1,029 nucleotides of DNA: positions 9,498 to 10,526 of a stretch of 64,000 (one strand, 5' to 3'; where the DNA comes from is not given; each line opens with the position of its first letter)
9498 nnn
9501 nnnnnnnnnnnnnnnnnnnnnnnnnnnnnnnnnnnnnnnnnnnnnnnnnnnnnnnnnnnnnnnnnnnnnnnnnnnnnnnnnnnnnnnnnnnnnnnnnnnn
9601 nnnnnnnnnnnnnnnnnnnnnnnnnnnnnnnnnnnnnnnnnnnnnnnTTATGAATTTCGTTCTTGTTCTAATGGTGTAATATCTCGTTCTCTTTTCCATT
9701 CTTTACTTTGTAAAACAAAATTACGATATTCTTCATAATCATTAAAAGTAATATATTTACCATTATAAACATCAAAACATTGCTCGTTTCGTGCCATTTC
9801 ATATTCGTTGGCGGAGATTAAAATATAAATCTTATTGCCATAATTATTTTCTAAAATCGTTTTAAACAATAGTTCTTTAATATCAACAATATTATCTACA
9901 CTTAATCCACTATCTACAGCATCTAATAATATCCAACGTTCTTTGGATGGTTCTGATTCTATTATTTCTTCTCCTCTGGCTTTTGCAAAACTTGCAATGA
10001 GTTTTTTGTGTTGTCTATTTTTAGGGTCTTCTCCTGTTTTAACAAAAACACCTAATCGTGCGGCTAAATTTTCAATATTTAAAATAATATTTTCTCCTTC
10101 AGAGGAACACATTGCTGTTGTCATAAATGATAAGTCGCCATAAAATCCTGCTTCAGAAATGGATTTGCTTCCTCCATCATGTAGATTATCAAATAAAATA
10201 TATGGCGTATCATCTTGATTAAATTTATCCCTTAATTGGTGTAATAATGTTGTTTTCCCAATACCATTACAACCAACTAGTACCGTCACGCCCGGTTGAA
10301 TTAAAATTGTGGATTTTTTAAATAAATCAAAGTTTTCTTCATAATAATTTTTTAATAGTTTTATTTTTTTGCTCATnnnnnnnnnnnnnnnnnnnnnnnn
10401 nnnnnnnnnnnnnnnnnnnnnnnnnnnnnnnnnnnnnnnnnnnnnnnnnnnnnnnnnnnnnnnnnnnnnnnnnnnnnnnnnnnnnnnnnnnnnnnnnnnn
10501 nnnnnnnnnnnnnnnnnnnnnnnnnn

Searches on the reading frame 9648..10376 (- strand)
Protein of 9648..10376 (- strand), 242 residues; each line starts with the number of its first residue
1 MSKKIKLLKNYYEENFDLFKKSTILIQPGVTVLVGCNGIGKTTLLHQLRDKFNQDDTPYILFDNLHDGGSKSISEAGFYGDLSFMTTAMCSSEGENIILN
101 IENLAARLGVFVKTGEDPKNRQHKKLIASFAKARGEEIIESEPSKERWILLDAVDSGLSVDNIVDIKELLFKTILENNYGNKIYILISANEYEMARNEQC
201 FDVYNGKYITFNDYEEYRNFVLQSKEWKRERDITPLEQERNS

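Call 3: search_protein_families(library=pfam, proteins=[window:9648-10376:-], max_evalue=0.1)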
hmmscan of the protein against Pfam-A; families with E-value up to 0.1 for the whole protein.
window:9648-10376:- (242 aa): 19 families
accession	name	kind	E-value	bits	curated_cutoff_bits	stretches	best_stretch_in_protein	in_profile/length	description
PF13175.12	AAA_15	-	1.9e-06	28.2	32.1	1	14-197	9-150/374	AAA ATPase domain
PF13401.12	AAA_22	-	8.1e-06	26.6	27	1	28-73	5-50/130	AAA domain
PF13173.12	AAA_14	-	7.8e-05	23.1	27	1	30-69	4-44/129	AAA domain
PF09439.16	SRPRB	-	0.00032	20.6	25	0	151-196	77-125/178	Signal recognition particle receptor beta subunit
PF04310.18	MukB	-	0.00097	19.4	23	1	19-83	17-81/226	MukB N-terminal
PF13476.12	AAA_23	-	0.0026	18.9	27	1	14-46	5-37/201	AAA domain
PF13304.12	AAA_21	-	0.0029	18.1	27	1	30-148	1-109/304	AAA domain, putative AbiEii toxin, Type IV TA system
PF02463.25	SMC_N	-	0.0036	17.2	40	1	14-46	8-42/220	RecF/RecN/SMC N terminal domain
PF05729.18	NACHT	-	0.0047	17.2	26.7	1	30-57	2-29/167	NACHT domain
PF00005.33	ABC_tran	-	0.0065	17.5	25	1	30-54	13-37/137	ABC transporter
PF03193.22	RsgA_GTPase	-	0.011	16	30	1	25-53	103-131/174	RsgA GTPase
PF20720.3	nSTAND3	-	0.011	15.9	27.2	1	23-67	12-56/155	Novel STAND NTPase 3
PF13521.12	AAA_28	-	0.015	15.9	27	1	32-53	3-24/164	AAA domain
PF13555.12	AAA_29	-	0.017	15.3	27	1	15-45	8-39/61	P-loop containing region of AAA domain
PF00448.28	SRP54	-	0.018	15.1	22.7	1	30-57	3-30/196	SRP54-type protein, GTPase domain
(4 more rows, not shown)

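Call 4: search_protein_families(library=phrogs, proteins=[window:9648-10376:-], max_evalue=0.01)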
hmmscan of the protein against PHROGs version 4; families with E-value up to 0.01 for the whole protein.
window:9648-10376:- (242 aa): 8 families
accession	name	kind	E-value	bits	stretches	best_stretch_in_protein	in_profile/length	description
phrog_3940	-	unknown function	2.4e-05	24.3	1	14-52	11-49/537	-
phrog_8323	-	unknown function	9.5e-05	22.1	1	14-59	57-102/623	-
phrog_7507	-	unknown function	0.00015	22.2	1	19-60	15-56/483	-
phrog_293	-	moron, auxiliary metabolic gene and host takeover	0.00023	20.3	0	5-48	426-469/1058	ABC transporter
phrog_9802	-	unknown function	0.00026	21.2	1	14-54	11-51/438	-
phrog_800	-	head and packaging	0.00085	19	1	6-55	6-59/511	terminase small subunit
phrog_4747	-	unknown function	0.0019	18.3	1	15-49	10-43/610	-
phrog_6931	-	unknown function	0.0081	16.4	0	13-56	169-213/343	-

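Call 5: search_protein_families(library=padloc, proteins=[window:9648-10376:-], max_evalue=1)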
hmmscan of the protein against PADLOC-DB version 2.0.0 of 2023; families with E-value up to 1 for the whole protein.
window:9648-10376:- (242 aa): 61 families (the best 25 are shown)
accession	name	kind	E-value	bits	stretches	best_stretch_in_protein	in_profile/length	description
PDLC04135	mad3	-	2.9e-09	35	2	8-49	2-43/374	mads_3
PDLC00096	GajA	-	3.9e-08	30.5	1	13-63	8-59/630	AAA ATPase domain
PDLC02979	AriA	-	3.5e-07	28.3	1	14-139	9-87/373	-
PDLC00271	PtuA1|PtuA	-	1.4e-06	26.1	1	14-49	9-44/421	AAA ATPase domain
PDLC00278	PtuA1|PtuA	-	2.7e-06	24.9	1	14-47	9-42/436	AAA ATPase domain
PDLC00071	GajA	-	2.7e-06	24.5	1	14-64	9-59/588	AAA ATPase domain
PDLC00277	PtuA1|PtuA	-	3.4e-06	24.5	1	14-53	9-48/423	AAA ATPase domain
PDLC04213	HEC-02A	-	4.4e-06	24.5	1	14-48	9-43/337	-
PDLC00069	GajA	-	8.1e-06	22.5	1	14-56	9-51/687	AAA ATPase domain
PDLC04236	PDC-M01A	-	1.1e-05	22.7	1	30-156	65-194/388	-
PDLC00091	GajA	-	2e-05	21.6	1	14-58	9-54/627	AAA ATPase domain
PDLC00310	PtuA1|PtuA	-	2.7e-05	21.4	1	14-47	9-42/443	AAA ATPase domain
PDLC00298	PtuA1|PtuA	-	3.4e-05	21.1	1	10-47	5-42/423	AAA ATPase domain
PDLC00290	PtuA1|PtuA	-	3.5e-05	21.3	1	16-55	11-50/414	AAA ATPase domain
PDLC04164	AriA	-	3.8e-05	21.4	1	26-56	25-55/253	-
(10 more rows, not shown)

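Call 7: search_dna_similar(query=window:9648-10376:-, collection=phages, mode=protein, max_rows=30, max_evalue=0.001)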
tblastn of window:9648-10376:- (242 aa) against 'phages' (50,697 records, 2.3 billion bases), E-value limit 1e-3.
No match.

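Call 10: find_homologous_proteins(query=window:9648-10376:-, max_evalue=0.001)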
Query window:9648-10376:- (242 aa): 1882 proteins with E <= 0.001 among 2794 candidates; the best 120 are listed.
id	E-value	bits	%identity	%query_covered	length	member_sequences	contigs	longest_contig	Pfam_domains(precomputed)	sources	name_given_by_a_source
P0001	1.8e-136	471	100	88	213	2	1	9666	PF13175.13,PF13401.13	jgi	-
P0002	5.2e-113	394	74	98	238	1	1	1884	-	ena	-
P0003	3.2e-111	388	73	100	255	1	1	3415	PF13173.13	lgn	-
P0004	5.4e-110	384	73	98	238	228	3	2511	PF13173.13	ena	-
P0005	4.1e-108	378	73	98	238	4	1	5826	PF13173.13,PF13175.13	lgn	-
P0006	6.0e-108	378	74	95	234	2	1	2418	-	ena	-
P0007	8.8e-107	374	70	98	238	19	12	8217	PF13173.13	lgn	-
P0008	9.8e-107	374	73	95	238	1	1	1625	-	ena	-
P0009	1.1e-106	374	71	95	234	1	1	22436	PF13173.13,PF13175.13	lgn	-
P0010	1.3e-106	373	71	98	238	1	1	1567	PF13173.13,PF13401.13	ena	-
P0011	1.9e-106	373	69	100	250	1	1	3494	PF13175.13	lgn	-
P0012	2.2e-106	373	72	95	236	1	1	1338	PF13173.13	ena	-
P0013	3.9e-106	372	71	95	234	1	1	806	PF13175.13,PF13476.13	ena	-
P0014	5.4e-106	371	73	95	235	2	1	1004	PF13173.13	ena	-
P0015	1.1e-105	370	69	98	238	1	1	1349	PF13173.13,PF13175.13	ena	-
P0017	1.4e-105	370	70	98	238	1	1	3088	PF01637.25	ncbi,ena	-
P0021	5.1e-105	368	71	98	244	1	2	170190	-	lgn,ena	-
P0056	3.4e-100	352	69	95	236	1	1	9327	PF13173.13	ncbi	-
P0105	2.7e-91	323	63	95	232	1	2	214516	PF13175.13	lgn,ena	-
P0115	2.7e-89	317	65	95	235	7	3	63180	-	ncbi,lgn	-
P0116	3.9e-89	316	63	95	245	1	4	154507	PF13401.13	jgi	-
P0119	1.2e-88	315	64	96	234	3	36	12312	PF13401.13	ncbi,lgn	-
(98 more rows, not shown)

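Call 12: find_encoding_contigs(protein=P0105, flank=8000, max_places=2)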
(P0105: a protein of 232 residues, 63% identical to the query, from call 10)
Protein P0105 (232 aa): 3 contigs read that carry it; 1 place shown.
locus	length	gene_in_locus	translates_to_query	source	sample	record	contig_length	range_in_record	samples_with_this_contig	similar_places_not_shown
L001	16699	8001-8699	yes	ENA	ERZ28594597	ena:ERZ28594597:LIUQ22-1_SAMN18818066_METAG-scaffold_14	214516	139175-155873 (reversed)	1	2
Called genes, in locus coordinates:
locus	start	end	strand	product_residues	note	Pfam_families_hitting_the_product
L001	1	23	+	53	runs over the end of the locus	-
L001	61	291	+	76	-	-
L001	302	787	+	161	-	PF13443:HTH_26 (faint)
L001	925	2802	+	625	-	PF00270:DEAD (weak), PF04851:ResIII, PF00271:Helicase_C (faint), PF04851:ResIII, PF00249:Myb_DNA-binding (faint)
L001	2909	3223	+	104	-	PF04221:RelB (weak)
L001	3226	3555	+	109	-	PF02452:PemK_toxin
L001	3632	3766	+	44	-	-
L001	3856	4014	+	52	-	-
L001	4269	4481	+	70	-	-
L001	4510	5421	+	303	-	-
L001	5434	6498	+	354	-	PF03235:GmrSD_N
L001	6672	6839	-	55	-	-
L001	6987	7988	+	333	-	PF00589:Phage_integrase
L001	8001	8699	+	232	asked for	PF13175:AAA_15 (weak)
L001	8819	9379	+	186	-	-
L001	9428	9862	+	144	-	-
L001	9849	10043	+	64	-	-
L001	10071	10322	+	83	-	-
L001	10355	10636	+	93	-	-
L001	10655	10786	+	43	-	-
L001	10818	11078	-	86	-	PF01381:HTH_3, PF13443:HTH_26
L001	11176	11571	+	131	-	PF02452:PemK_toxin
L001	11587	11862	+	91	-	-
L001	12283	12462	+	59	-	-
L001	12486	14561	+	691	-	PF03235:GmrSD_N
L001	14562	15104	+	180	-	-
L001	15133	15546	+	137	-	-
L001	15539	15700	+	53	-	-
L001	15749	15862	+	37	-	-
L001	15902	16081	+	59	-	-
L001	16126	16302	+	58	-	-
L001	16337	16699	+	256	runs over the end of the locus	-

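Call 13: find_encoding_contigs(protein=P0021, flank=8000, max_places=2)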
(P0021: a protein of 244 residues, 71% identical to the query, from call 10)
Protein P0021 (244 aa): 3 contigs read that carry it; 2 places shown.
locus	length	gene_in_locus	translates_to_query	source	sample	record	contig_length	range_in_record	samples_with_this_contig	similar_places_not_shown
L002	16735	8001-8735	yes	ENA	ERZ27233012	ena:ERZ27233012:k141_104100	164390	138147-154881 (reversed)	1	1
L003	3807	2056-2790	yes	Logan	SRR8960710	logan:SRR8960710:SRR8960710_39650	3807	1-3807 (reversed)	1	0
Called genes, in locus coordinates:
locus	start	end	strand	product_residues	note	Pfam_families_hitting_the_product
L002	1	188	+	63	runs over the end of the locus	PF07927:HicA_toxin (weak)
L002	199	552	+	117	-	-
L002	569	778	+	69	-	-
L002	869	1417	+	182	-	-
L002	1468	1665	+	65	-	-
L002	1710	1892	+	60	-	-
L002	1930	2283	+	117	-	-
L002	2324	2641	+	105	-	-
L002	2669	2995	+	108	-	-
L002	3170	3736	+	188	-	-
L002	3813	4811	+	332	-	PF00589:Phage_integrase (weak)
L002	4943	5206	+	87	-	-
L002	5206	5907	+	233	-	-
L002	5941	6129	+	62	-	-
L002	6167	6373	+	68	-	-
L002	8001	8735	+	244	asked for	-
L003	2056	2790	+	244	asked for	-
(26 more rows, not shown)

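Call 14: find_encoding_contigs(protein=P0116, flank=8000, max_places=2)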
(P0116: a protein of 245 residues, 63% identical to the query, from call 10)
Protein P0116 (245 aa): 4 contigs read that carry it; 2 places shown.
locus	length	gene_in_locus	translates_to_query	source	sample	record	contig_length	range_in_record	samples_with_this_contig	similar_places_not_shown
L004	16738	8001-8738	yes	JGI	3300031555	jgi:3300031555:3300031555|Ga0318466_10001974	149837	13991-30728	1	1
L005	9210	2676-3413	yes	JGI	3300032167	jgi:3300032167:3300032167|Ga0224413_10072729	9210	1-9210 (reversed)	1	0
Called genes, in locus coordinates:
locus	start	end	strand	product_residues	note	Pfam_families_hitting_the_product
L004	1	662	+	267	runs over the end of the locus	PF03235:GmrSD_N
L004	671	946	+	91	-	-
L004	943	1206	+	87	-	-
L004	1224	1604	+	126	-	-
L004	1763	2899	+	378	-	PF01385:OrfB_IS605, PF07282:Cas12f1-like_TNB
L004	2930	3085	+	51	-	-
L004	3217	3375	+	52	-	-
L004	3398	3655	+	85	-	-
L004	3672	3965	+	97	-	-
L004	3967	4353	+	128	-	-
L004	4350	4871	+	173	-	-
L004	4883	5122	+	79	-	-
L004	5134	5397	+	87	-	-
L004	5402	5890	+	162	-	-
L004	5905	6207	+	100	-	-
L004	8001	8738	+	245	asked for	PF13401:AAA_22 (faint)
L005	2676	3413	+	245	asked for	PF13401:AAA_22 (faint)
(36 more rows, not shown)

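Call 17: search_solved_structures(query=A1, max_evalue=1, show_alignments=2)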
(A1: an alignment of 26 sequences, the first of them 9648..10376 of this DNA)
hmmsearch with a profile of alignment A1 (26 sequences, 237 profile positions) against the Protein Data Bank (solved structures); distinct sequences matched with E-value up to 1: 105 (the best 60 are shown).
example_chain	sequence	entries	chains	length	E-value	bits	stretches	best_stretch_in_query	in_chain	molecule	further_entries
6ha8_V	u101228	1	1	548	3.4e-06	29.8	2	11-53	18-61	Nucleotide-binding protein ExpZ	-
7p48_6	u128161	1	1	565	7e-05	25.5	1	14-51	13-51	ABC-F type ribosomal protection protein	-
9nlj_U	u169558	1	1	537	0.0017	21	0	14-55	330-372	Uup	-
2j7p_D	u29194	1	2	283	0.0018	20.9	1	19-51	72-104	CELL DIVISION PROTEIN FTSY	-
2cnw_D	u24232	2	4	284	0.0018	20.9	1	19-51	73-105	CELL DIVISION PROTEIN FTSY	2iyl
1rj9_A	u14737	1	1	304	0.0022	20.7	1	19-155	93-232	Signal Recognition Protein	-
3jag_jj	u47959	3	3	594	0.0022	20.6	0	28-56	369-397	ABCE1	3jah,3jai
6zvj_1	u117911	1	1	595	0.0023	20.6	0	28-56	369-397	ATP-binding cassette sub-family E member 1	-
6yal_k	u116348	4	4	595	0.0023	20.6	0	28-56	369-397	ATP-binding cassette sub-family E member 1 (ABCE1) | ATP binding cassette subfamily E member 1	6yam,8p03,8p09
5lzv_jj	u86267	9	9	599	0.0023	20.6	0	28-56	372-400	ABCE1 | ATP binding cassette subfamily E member 1 | ATP-binding cassette sub-family E member 1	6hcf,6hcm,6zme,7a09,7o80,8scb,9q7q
9h6y_k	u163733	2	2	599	0.0023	20.6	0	28-56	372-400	ATP binding cassette subfamily E member 1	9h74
1okk_D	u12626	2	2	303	0.0025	20.5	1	19-155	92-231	CELL DIVISION PROTEIN FTSY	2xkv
2q9a_A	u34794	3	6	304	0.0025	20.5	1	19-155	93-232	Cell division protein ftsY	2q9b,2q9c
5dac_A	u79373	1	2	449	0.0027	20.3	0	22-50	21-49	Putative uncharacterized protein,Putative uncharacterized protein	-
6sj6_9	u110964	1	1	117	0.0033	20.1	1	83-157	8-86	Ribosomal silencing factor RsfS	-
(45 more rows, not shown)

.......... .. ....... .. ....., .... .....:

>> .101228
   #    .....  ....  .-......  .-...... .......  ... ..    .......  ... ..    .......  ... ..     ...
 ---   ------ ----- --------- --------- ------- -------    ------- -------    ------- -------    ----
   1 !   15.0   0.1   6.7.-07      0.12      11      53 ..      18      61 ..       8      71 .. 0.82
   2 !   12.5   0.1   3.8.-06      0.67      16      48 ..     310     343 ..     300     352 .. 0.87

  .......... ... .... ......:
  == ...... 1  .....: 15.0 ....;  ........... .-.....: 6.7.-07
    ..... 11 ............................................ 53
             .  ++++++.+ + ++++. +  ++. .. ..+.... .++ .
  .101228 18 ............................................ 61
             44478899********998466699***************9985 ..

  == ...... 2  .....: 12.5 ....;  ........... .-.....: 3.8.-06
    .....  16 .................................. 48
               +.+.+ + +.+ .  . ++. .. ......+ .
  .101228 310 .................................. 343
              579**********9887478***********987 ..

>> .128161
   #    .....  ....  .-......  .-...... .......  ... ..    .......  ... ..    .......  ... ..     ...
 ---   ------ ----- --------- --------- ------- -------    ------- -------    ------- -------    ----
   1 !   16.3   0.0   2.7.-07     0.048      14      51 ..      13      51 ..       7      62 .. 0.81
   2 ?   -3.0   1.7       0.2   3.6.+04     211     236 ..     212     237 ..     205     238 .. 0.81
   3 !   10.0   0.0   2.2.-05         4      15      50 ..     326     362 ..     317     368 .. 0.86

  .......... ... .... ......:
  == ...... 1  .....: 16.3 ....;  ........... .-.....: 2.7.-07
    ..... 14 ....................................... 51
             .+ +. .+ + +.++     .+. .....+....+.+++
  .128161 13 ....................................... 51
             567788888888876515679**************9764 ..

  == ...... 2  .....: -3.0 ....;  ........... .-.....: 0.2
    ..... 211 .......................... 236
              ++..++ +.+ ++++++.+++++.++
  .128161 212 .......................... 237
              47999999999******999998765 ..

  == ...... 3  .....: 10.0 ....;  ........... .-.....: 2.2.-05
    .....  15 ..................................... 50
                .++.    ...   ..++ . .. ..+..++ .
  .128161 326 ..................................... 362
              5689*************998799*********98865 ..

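Call 24: find_related_loci(query=A1, collection=viral_contigs, flank=6000)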
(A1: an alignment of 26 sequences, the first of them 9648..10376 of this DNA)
Query A1 (242 aa) in viral_contigs; peptide patterns used: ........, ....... (x = any residue, [..] = any of these).
73 stretches matched a pattern; 27 encode a relative of the query (tblastn E <= 1e-3); 27 distinct loci.
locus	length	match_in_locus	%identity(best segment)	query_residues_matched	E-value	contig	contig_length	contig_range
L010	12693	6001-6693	68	1-231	6e-97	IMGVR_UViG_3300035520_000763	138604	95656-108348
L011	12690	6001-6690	62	1-231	1e-93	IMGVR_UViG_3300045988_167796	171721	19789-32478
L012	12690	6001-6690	50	1-231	4e-68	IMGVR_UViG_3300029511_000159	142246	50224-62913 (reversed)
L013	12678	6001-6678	48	1-231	3e-66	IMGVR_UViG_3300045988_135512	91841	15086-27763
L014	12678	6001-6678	47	1-231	5e-65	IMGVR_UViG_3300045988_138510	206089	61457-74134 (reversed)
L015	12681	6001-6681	47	1-231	3e-65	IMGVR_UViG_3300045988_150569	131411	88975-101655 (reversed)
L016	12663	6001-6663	47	1-224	7e-63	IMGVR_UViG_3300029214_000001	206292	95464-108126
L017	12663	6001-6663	47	1-224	7e-63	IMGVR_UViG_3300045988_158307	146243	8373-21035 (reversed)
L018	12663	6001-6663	47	1-224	7e-63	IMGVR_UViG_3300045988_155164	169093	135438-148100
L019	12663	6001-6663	47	1-224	7e-63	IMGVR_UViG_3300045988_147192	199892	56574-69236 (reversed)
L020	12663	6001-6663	47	1-224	7e-63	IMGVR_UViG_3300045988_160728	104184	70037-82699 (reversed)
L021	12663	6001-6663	47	1-224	4e-62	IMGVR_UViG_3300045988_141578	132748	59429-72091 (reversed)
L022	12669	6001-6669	46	1-224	6e-62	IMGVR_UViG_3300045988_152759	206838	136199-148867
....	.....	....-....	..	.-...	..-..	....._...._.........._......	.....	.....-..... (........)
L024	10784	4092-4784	40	1-231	2e-53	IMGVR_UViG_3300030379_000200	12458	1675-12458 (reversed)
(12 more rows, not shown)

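Call 26: predict_structure(alignment_id=A1)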
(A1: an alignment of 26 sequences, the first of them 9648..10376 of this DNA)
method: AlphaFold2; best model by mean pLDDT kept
length: 242 residues; sequences in the alignment: 26
mean_pLDDT: 64.9   pTM: 0.58
mean pLDDT of the five models: 64.9, 64.6, 61.9, 59.4, 56.4
residues with pLDDT >= 90: 0; 70-90: 102; 50-70: 100; < 50: 40
segments of 3 or more residues with pLDDT < 50: 7-22, 157-161, 191-196, 240-242
pLDDT, mean of each block of 10 residues (from residue 1): 47 41 58 58 68 79 72 75 79 72 80 81 75 76 73 55 61 74 59 49 56 60 62 53 47
secondary structure, 60 per line:
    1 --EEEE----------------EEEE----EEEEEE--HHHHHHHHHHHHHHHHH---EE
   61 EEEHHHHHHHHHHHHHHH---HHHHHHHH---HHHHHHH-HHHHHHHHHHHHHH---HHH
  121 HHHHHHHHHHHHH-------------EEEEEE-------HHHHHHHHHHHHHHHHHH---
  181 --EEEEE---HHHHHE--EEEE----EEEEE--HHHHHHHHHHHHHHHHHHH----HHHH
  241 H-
elements in order: E3-6 E23-26 E31-36 H39-55 E59-63 H64-78 H82-89 H93-99 H101-114 H118-133 E147-152 H160-177 E183-187 H191-195 E199-202 E207-211 H214-232 H237-241

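Call 34: fold_search(model_id=the predicted structure, library=pdb)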
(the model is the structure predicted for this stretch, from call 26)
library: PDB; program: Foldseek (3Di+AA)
matches with E <= 10: 1204; with E <= 0.001: 0
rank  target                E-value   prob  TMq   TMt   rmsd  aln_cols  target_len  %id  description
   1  2pzg_B                4.4e-03  0.66  0.27  0.29  13.1       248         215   14  Minimal human CFTR first nucleotide binding domain as a monomer (released 2007-10-09)
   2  6gkd_A                5.7e-03  0.60  0.26  0.28  15.9       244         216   15  human NBD1 of CFTR in complex with nanobodies D12 and G3a (released 2019-06-19)
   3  2q9a_A                6.9e-03  0.89  0.27  0.22   9.8       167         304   17  Structure of Apo FTSY (released 2007-07-03)
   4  6pjw_A                7.8e-03  0.47  0.21  0.25  11.5       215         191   12  Adenylate kinase from Methanococcus igneus - AMP bound form (released 2020-01-22)
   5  9ykx_D                7.8e-03  0.35  0.22  0.18  18.3       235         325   11  Un-crosslinked hClpX (released 2026-03-04)
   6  4i34_A                8.3e-03  0.41  0.21  0.18  14.4       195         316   16  Crystal Structure of W-W-W ClpX Hexamer (released 2013-05-15)
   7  8puu_A                9.5e-03  0.66  0.25  0.28  11.7       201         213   12  Giardia intestinalis deoxyadenosine kinase forms a functional tetramer (released 2024-10-30)
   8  3hte_F                1.1e-02  0.35  0.20  0.17  14.3       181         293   15  Crystal structure of nucleotide-free hexameric ClpX (released 2009-11-24)
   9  4i34_B                1.2e-02  0.28  0.21  0.18  13.0       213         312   16  Crystal Structure of W-W-W ClpX Hexamer (released 2013-05-15)
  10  6pxl_E                1.2e-02  0.28  0.19  0.16  19.0       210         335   10  3.74 Angstroms resolution structure of HlsU with an axial-channel plug (released 2020-07-29)
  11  4i5o_C                1.4e-02  0.33  0.21  0.17  14.9       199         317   16  Crystal Structure of W-W-R ClpX Hexamer (released 2013-05-15)
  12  6gkd_I                1.5e-02  0.44  0.26  0.28  15.9       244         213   15  human NBD1 of CFTR in complex with nanobodies D12 and G3a (released 2019-06-19)
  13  8rix                  1.6e-02  0.93  0.30  0.26   9.6       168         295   19  Crystal structure of chloroplast FtsY from Arabidopsis thaliana in complex with the alarmone ppGpp (released 2025-01-01)
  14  2ccg_A                1.8e-02  0.28  0.17  0.20  14.0       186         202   15  Crystal structure of His-tagged S. aureus thymidylate kinase complexed with thymidine monophosphate (TMP) (released 2006-03-08)
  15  6vfs_F                1.8e-02  0.23  0.20  0.17  16.0       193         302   12  ClpXP from Neisseria meningitidis - Conformation A (released 2020-01-22)
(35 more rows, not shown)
